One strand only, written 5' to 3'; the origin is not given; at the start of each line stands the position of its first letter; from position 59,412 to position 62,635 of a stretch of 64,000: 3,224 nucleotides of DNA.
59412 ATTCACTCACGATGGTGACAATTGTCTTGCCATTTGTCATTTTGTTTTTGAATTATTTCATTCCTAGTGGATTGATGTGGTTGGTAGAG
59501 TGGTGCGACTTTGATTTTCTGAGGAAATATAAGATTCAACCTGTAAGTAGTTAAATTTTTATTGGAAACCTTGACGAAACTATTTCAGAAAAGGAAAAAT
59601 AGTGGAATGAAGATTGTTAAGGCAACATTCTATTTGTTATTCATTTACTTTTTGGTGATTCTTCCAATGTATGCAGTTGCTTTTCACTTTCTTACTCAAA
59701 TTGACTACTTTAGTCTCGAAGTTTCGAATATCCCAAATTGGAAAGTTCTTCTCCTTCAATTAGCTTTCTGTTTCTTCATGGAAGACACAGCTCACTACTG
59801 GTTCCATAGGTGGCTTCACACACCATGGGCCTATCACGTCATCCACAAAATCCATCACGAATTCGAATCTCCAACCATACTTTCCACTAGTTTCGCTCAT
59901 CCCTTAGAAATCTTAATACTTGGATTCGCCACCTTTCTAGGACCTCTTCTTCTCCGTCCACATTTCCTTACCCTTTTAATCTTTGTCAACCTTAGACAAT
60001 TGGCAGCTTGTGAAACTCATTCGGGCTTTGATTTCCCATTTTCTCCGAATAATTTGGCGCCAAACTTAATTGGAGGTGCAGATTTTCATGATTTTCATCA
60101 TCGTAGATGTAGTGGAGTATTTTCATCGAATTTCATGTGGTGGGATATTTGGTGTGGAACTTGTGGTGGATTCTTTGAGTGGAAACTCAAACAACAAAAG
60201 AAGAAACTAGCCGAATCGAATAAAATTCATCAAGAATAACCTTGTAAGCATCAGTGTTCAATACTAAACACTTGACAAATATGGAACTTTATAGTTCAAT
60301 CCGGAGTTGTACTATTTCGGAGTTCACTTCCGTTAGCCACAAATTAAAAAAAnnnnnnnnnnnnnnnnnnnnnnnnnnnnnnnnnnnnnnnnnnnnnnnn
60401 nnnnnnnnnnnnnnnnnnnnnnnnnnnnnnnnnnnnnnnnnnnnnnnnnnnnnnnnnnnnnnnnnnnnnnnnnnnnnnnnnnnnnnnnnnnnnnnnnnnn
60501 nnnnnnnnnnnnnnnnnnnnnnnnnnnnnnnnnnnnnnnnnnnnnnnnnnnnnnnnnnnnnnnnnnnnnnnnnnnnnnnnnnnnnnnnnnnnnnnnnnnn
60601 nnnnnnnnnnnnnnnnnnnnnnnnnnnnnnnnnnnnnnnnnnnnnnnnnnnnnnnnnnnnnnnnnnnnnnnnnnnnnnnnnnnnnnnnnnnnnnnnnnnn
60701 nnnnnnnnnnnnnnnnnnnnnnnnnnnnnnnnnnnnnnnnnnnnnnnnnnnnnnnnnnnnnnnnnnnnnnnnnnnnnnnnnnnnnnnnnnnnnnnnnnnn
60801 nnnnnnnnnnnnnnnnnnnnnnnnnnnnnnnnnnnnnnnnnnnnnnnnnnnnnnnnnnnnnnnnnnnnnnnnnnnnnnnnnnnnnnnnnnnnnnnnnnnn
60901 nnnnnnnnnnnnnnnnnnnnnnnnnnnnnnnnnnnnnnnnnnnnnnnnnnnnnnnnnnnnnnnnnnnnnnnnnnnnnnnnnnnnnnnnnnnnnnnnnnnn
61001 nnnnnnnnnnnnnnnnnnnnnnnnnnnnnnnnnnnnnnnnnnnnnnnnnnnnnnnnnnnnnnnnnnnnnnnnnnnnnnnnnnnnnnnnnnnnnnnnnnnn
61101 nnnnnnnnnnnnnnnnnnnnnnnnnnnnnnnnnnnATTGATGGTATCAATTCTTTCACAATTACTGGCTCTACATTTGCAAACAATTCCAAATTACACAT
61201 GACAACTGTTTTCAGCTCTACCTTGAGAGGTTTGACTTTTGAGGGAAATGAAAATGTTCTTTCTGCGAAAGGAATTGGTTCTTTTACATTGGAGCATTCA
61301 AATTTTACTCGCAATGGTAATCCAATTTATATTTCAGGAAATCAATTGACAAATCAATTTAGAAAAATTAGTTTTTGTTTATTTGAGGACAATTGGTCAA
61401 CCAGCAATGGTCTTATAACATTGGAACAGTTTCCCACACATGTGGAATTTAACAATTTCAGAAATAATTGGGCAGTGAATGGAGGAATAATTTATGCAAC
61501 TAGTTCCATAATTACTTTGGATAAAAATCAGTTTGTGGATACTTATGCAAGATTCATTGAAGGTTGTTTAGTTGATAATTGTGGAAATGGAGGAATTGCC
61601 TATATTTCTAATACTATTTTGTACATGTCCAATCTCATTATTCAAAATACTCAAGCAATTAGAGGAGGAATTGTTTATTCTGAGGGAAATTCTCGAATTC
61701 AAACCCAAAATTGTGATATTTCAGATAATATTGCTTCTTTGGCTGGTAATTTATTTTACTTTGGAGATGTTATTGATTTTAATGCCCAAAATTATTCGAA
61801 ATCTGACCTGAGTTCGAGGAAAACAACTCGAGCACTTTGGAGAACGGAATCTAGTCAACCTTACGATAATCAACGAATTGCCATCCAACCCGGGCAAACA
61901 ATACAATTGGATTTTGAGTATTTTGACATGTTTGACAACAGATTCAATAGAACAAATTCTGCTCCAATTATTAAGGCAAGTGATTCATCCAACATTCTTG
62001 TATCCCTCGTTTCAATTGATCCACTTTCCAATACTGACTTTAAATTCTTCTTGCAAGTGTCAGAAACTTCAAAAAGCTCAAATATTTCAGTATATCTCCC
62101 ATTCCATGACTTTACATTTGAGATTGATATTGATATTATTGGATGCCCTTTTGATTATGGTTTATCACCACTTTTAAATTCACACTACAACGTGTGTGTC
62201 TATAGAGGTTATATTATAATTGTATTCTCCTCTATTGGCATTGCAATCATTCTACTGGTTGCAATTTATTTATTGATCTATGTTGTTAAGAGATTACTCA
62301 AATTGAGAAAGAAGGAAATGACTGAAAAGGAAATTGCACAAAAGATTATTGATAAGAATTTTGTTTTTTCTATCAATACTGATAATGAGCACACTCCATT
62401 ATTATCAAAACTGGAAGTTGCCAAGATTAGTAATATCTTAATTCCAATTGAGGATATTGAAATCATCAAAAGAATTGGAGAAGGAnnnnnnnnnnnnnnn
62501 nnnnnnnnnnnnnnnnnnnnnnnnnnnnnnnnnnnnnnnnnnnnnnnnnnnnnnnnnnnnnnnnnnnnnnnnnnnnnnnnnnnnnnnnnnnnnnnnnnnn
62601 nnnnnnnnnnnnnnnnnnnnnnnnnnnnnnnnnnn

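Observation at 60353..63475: Receptor-like TKL kinase with beta-helix (PMP-like) ectodomain; a paralog fragment at the window start indicates a dispersed or tandem family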

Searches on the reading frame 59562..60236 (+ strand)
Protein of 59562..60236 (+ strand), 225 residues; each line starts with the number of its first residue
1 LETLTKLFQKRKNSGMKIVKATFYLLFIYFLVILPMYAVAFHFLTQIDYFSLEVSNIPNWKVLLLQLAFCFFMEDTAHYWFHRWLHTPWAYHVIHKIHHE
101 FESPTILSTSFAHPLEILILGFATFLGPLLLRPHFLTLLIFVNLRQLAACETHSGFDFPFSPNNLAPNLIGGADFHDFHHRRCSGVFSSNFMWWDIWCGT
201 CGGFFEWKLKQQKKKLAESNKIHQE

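Call 13: search_protein_families(library=pfam, max_evalue=0.001, proteins=[window:59562-60236:+])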
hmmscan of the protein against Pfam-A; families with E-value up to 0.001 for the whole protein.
window:59562-60236:+ (225 aa): 1 family
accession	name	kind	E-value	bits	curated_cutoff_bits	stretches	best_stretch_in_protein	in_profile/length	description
PF04116.19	FA_hydroxylase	-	8.3e-25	88.2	31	1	68-200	2-132/132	Fatty acid hydroxylase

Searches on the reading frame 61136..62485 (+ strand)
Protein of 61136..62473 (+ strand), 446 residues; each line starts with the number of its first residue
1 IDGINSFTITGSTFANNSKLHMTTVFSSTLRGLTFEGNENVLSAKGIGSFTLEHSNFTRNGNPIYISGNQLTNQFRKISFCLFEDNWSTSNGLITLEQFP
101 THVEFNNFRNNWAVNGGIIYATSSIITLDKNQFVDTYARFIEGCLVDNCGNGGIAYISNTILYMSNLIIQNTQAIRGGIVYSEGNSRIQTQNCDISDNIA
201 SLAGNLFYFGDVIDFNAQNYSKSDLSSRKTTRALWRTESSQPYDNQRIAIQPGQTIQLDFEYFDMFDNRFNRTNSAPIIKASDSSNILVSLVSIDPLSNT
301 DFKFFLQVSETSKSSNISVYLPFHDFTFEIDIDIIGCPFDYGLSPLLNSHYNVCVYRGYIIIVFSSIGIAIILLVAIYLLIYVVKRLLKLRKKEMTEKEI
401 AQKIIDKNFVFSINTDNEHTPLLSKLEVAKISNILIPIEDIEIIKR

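Call 10: search_protein_families(library=pfam, max_evalue=1, proteins=[window:61136-62209:+])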
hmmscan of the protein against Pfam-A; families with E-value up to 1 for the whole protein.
seq(358 aa): 0 families

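Call 16: find_homologous_proteins(query=window:61136-62473:+, max_evalue=10)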
Query seq(446 aa): 6044 candidates shared short words with the query, none scored E <= 10.

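Call 22: search_protein_representatives(protein=window:61136-62209:+)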
Query: 358 residues. Proteins with E-value up to 0.001 (for the whole library): 49; up to 1e-10: 1; up to 1e-30: 0. The best 49 are listed.
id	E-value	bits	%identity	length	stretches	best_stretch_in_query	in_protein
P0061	7.5e-25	104.1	33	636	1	3-357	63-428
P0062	7.5e-10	54.8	33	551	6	75-207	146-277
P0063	1.9e-08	50.2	31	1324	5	107-209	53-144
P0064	5.4e-08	48.7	29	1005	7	81-211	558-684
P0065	5.8e-08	48.5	32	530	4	84-212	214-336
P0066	7.1e-08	48.3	26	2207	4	34-208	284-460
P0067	1.1e-07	47.6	31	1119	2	60-201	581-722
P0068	2.5e-07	46.5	28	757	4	31-209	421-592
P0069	4.8e-07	45.5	27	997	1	8-344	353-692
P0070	8.7e-07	44.7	31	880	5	77-153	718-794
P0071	1.9e-06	43.5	26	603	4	36-209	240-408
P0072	2.3e-06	43.3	28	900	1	48-348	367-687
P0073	2.7e-06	43.1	31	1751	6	105-216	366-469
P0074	3.8e-06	42.6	29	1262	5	77-198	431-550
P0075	7.3e-06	41.6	28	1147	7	82-142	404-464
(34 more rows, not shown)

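Call 25: list_cluster_members(proteins=[P0061, P0069, P0072])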
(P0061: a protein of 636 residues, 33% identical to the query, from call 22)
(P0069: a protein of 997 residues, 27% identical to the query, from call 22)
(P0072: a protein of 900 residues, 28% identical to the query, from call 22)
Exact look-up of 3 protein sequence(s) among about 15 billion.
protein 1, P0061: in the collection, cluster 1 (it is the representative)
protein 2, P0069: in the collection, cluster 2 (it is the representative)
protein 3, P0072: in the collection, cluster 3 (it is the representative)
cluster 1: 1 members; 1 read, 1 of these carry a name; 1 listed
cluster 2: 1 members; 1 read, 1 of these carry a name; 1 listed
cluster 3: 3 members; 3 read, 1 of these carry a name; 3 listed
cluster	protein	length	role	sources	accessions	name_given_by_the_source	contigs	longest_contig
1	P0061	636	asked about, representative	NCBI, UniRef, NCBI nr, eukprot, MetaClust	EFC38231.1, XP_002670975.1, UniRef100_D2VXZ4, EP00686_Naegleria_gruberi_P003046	predicted protein [Naegleria gruberi] | Predicted protein n=1 Tax=Naegleria gruberi TaxID=5762 RepID=D2VXZ4_NAEGR | uncharacterized protein NAEGRDRAFT_73913 [Naegleria gruberi]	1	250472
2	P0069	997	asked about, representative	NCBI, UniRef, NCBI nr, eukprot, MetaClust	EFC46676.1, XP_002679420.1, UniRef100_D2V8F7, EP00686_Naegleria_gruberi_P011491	predicted protein [Naegleria gruberi] | non-specific serine/threonine protein kinase n=1 Tax=Naegleria gruberi TaxID=5762 ... | uncharacterized protein NAEGRDRAFT_65139 [Naegleria gruberi]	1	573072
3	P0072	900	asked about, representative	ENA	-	-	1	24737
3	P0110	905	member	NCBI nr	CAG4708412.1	unnamed protein product [Naegleria fowleri]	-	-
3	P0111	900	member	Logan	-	-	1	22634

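Call 26: search_protein_families(library=pfam, max_evalue=0.01, proteins=[P0061, P0062, P0063, P0064, P0065, P0067, P0068, P0069, P0072])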
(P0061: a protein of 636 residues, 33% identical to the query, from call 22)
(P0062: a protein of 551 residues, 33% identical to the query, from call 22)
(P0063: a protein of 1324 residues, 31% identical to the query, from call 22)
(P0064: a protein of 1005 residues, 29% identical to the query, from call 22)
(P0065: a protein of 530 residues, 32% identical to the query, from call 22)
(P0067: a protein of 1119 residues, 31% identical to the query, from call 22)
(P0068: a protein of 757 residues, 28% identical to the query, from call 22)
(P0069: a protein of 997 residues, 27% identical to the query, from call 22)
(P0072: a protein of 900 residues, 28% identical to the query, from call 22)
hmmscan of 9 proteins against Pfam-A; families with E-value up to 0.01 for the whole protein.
P0061 (636 aa): 2 families
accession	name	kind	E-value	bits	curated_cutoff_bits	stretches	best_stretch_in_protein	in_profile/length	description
PF07714.23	PK_Tyr_Ser-Thr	-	5.1e-24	85.4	23.1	1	511-636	1-126/258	Protein tyrosine and serine/threonine kinase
PF00069.31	Pkinase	-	3.7e-20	72.9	31.7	1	512-636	2-122/263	Protein kinase domain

P0062 (551 aa): 2 families
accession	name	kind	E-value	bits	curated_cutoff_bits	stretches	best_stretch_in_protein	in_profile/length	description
PF02415.23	Chlam_PMP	-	2.8e-27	92.2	20.6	1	484-501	1-18/19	Chlamydia polymorphic membrane protein (Chlamydia_PMP) repeat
PF01390.26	SEA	-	0.0014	19.2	26.4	0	313-384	7-81/106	SEA domain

P0063 (1324 aa): 0 families

P0064 (1005 aa): 1 family
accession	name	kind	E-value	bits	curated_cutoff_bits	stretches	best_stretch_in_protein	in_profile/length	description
PF02415.23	Chlam_PMP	-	4.5e-45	147.1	20.6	0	723-739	2-19/19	Chlamydia polymorphic membrane protein (Chlamydia_PMP) repeat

P0065 (530 aa): 2 families
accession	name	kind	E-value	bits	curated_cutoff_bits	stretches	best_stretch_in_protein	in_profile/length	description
PF13229.12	Beta_helix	-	3.1e-17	63.1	25.9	2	307-461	6-141/158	Right handed beta helix region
PF02415.23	Chlam_PMP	-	1.9e-16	58.8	20.6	0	236-252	2-18/19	Chlamydia polymorphic membrane protein (Chlamydia_PMP) repeat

P0067 (1119 aa): 5 families
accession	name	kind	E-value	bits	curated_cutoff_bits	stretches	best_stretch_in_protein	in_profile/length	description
PF02415.23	Chlam_PMP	-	1.8e-15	55.8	20.6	0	622-638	1-18/19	Chlamydia polymorphic membrane protein (Chlamydia_PMP) repeat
PF25788.1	Ig_Rha78A_N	-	2.2e-11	44.3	27.4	1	387-474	12-99/105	Rha78A-like, N-terminal immunoglobulin domain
PF00404.24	Dockerin_1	-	3.8e-08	33.8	22.9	1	1048-1101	2-56/57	Dockerin type I domain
PF17161.10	DUF5123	-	4.9e-06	28.1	35.1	0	709-804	1-101/113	Domain of unknown function (DUF5123)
PF13519.12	VWA_2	-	0.00079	20.5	27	1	832-945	3-106/107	von Willebrand factor type A domain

P0068 (757 aa): 1 family
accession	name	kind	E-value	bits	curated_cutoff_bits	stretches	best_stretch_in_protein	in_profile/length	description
PF02415.23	Chlam_PMP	-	4e-11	42.4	20.6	1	234-252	1-19/19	Chlamydia polymorphic membrane protein (Chlamydia_PMP) repeat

P0069 (997 aa): 4 families
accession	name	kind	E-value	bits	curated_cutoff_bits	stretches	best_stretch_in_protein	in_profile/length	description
PF00069.31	Pkinase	-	1.4e-34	120.2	31.7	1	828-996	3-164/263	Protein kinase domain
PF07714.23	PK_Tyr_Ser-Thr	-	2.3e-34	119.3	23.1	1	827-986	2-160/258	Protein tyrosine and serine/threonine kinase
PF02415.23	Chlam_PMP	-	9.8e-05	22.7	20.6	0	481-509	1-19/19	Chlamydia polymorphic membrane protein (Chlamydia_PMP) repeat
PF03109.22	ABC1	-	0.0044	16.6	22.9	1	857-988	108-227/244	ABC1 atypical kinase-like domain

P0072 (900 aa): 4 families
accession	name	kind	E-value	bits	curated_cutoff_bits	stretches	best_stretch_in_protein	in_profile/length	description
PF02415.23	Chlam_PMP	-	1.1e-06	28.6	20.6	0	456-480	1-17/19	Chlamydia polymorphic membrane protein (Chlamydia_PMP) repeat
PF07714.23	PK_Tyr_Ser-Thr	-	0.0013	18.5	23.1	1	842-897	15-68/258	Protein tyrosine and serine/threonine kinase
PF00069.31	Pkinase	-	0.0031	17.4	31.7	0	845-898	13-66/263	Protein kinase domain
PF06305.16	LapA_dom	-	0.0063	16.8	28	1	709-753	19-63/64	Lipopolysaccharide assembly protein A domain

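Call 29: find_encoding_contigs(protein=P0069, flank=6000, max_places=3)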
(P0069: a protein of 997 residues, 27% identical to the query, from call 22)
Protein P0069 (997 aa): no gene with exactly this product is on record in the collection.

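Call 30: find_encoding_contigs(protein=P0061, flank=6000, max_places=3)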
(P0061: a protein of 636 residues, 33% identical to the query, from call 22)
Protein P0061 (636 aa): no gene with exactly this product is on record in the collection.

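Call 31: find_encoding_contigs(protein=P0072, flank=8000, max_places=3)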
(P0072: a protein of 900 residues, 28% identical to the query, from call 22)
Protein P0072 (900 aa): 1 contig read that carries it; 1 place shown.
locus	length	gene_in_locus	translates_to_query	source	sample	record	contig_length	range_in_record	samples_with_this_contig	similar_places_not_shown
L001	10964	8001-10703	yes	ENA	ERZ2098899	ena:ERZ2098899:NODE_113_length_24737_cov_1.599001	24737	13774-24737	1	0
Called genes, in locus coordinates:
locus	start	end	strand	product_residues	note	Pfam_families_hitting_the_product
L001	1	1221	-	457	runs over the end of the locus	-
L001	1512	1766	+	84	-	-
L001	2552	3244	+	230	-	-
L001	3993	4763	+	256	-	-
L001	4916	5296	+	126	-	-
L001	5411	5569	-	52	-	PF01733:Nucleoside_tran (weak)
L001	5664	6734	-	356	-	PF01733:Nucleoside_tran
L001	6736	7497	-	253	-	-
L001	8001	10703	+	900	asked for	PF02415:Chlam_PMP (faint)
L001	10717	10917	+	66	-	PF00069:Pkinase, PF07714:PK_Tyr_Ser-Thr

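Call 34: find_homologous_proteins(query=A2, max_evalue=0.001)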
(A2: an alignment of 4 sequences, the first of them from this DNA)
Query A2 (4 sequences) (450 aa, profile of the alignment): 6 proteins with E <= 0.001 among 8000 candidates.
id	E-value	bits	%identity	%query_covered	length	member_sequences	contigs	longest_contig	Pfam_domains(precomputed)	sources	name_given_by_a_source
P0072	0.0e+0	1236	26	89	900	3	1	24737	PF02415.24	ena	-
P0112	1.1e-8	52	27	28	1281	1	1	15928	PF13229.13,PF02415.24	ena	-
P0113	2.3e-8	51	43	3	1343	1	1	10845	PF02415.24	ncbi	-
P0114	4.3e-8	50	27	16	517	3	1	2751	-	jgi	jgi:hypothetical protein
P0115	7.8e-6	43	23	44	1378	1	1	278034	PF02415.24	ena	-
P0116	3.3e-5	41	29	27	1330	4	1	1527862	PF13229.13,PF02415.24,PF05048.20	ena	-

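Call 43: predict_structure(alignment_id=A2)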
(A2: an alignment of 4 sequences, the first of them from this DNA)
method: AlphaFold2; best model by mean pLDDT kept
length: 450 residues; sequences in the alignment: 4
mean_pLDDT: 72.2   pTM: 0.58
mean pLDDT of the five models: 72.2, 67.0, 65.9, 63.2, 60.3
residues with pLDDT >= 90: 40; 70-90: 249; 50-70: 112; < 50: 49
segments of 3 or more residues with pLDDT < 50: 402-440, 442-450
pLDDT, mean of each block of 10 residues (from residue 1): 87 88 86 92 84 92 80 67 90 81 72 86 85 85 60 84 87 80 85 81 73 65 76 73 71 75 76 64 71 54 67 72 70 78 65 68 68 81 74 57 42 35 35 36 46
secondary structure, 60 per line:
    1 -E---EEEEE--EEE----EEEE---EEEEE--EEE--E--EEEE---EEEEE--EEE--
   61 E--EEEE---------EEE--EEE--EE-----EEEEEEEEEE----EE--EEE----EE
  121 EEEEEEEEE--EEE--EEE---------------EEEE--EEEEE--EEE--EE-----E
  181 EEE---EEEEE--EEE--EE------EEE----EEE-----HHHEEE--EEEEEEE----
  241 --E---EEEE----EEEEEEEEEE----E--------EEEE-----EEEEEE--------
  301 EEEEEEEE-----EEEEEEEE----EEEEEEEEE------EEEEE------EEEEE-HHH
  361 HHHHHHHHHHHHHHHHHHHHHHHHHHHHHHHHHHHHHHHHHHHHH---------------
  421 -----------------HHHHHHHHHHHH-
elements in order: E6-10 E13-15 E20-23 E27-31 E34-36 E42-45 E49-53 E56-58 E64-67 E77-79 E82-84 E94-103 E112-114 E119-129 E132-134 E137-139 E155-158 E161-165 E168-170 E180-183 E187-191 E194-196 E207-209 E214-216 E225-227 E230-236 E247-250 E255-264 E278-281 E287-292 E301-308 E314-321 E326-334 E341-345 E352-356 H358-405 H438-449

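Call 55: find_related_loci(query=A2, collection=metagenome_contigs, flank=5000)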
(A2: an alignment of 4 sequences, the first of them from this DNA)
Query A2 (450 aa) in metagenome_contigs; peptide patterns used: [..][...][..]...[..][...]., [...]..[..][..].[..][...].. (x = any residue, [..] = any of these).
600 stretches matched a pattern, but none encodes a relative of the query by tblastn (E <= 1e-3).
